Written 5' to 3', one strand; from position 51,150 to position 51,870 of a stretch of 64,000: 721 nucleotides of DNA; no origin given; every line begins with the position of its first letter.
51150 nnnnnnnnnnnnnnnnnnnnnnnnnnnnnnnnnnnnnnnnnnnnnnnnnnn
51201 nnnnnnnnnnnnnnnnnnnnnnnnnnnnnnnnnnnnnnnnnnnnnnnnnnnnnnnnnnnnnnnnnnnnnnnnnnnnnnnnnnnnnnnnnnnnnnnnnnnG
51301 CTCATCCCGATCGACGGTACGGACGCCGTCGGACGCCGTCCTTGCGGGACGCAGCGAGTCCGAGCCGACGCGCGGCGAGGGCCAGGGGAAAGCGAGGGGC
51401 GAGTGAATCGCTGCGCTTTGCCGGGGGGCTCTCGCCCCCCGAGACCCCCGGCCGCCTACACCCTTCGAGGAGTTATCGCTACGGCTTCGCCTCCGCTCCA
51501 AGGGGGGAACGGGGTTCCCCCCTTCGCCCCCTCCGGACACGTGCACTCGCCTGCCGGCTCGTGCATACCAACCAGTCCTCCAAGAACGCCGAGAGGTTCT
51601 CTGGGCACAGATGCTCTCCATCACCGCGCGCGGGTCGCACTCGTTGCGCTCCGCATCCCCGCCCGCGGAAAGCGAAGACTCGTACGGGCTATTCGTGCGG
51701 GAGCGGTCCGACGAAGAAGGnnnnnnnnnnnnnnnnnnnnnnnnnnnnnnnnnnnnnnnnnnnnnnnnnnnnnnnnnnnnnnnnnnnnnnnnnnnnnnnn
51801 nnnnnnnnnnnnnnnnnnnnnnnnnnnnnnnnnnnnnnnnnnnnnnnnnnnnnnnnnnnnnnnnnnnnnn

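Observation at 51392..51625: Full-length repeat copy C immediately upstream of and co-oriented with recJ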

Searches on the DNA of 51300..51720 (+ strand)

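Call 10: search_rna_families(source=window, start=51300, end=51720, threshold=evalue, max_evalue=10)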
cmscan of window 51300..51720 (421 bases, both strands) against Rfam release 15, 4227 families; matches with E-value up to 10: 6.
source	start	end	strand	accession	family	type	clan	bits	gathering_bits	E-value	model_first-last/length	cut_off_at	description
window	51380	51453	+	RF02598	EBv-sisRNA-2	Gene;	-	22.5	41.8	0.45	1-76/76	no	Epstein-Barr virus stable intronic sequence RNA 2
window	51380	51456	+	RF02796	Pab160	Gene; snRNA; snoRNA; HACA-box;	-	19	47.4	1.3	1-68/68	no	Pab160 RNA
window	51413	51455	+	RF03910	mir-H5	Gene; miRNA;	-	18.8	90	4.4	1-80/80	no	mir-H5 microRNA precursor family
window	51376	51450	-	RF00942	mir-1224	Gene; miRNA;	-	18.7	105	0.99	1-86/86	no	mir-1224 microRNA precursor family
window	51377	51473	-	RF02794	Pab19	Gene; snRNA; snoRNA; HACA-box;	-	16.1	55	4.4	1-102/102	no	Pab19 RNA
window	51371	51455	-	RF04083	MIR528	Gene; miRNA;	-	13.7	62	5.8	1-89/89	no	MIR528 microRNA precursor family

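Call 56: build_rna_model(alignment_id=A5)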
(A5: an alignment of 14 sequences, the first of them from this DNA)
Model R1 built from alignment A5 (14 sequences, 127 columns); structure: RNAalifold consensus.
model positions 120; base pairs 12; branch points 1; effective number of sequences 2.53; information 0.59 bits per position. Calibrated on 0.2 Mb of random sequence (short: E-values are rough).
structure used (alignment columns):
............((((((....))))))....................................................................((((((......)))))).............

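Call 57: search_with_rna_model(model_id=R1, sources=[window, L001, L002, L003, L004, L005, L006, L007, L008, L009, L010, L011, L012, L013, L014, L015, L016, L017, L018, L019, L020], max_evalue=1)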
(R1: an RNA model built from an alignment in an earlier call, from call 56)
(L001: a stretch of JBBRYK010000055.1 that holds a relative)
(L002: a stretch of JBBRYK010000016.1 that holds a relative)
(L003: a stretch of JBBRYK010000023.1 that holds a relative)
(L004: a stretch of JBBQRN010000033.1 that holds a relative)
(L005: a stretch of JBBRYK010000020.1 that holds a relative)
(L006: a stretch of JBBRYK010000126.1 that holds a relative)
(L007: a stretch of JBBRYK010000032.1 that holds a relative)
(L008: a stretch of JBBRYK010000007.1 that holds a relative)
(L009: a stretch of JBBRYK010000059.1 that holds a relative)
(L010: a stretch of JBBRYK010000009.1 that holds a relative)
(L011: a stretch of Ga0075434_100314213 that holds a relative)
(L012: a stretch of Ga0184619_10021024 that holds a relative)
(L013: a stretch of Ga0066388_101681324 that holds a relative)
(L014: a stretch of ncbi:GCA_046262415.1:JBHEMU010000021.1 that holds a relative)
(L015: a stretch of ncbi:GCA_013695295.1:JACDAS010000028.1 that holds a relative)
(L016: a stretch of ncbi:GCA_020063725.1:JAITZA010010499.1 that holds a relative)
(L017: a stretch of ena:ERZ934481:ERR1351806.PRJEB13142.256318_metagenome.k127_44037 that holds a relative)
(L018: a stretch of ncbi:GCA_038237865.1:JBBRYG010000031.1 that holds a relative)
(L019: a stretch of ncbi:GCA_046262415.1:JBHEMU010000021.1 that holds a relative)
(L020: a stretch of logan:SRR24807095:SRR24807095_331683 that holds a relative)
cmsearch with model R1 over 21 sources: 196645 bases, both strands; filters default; matches with E-value up to 1: 27.
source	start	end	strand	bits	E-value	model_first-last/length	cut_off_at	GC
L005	7376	7491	+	122.1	7.3e-25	1-120/120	no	0.67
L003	2286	2401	-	116.9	1e-23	1-120/120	no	0.69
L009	2395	2509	-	114.9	2.8e-23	1-120/120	no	0.7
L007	223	337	+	113.7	5e-23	1-120/120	no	0.69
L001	1938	2054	+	113.1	6.7e-23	1-120/120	no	0.68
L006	232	349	-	106.9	1.6e-21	1-120/120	no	0.7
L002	5843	5958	-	101.3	2.7e-20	1-120/120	no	0.68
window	31767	31885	-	99.6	6.3e-20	1-120/120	no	0.7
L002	5565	5683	+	95.5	5e-19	1-120/120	no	0.71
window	36870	36989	-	94.8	7.3e-19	1-120/120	no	0.73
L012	2567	2680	+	92.6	2.2e-18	1-120/120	no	0.73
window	51413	51531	+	92.3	2.6e-18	1-120/120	no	0.73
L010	5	121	-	91.8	3.3e-18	1-120/120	no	0.75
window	36539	36657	+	70.1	1.9e-13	1-120/120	no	0.76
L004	67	194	-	68.2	5e-13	1-120/120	no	0.77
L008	1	87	-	64.2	3.8e-12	1-89/120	3'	0.71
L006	1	70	+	55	3.9e-10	47-120/120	5'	0.67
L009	2134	2231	+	40.4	6.5e-07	1-120/120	no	0.67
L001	181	290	-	32.9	2.8e-05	1-120/120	no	0.69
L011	429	508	-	31.3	6.2e-05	1-120/120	no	0.71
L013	961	1020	-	29.3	0.00017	1-120/120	no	0.8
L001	2217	2246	-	23.2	0.0038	91-120/120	5'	0.83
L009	3336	3401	+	17.4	0.07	1-120/120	no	0.7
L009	2463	2536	+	13.4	0.55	1-120/120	no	0.73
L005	7349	7413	-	13.2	0.59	1-120/120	no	0.74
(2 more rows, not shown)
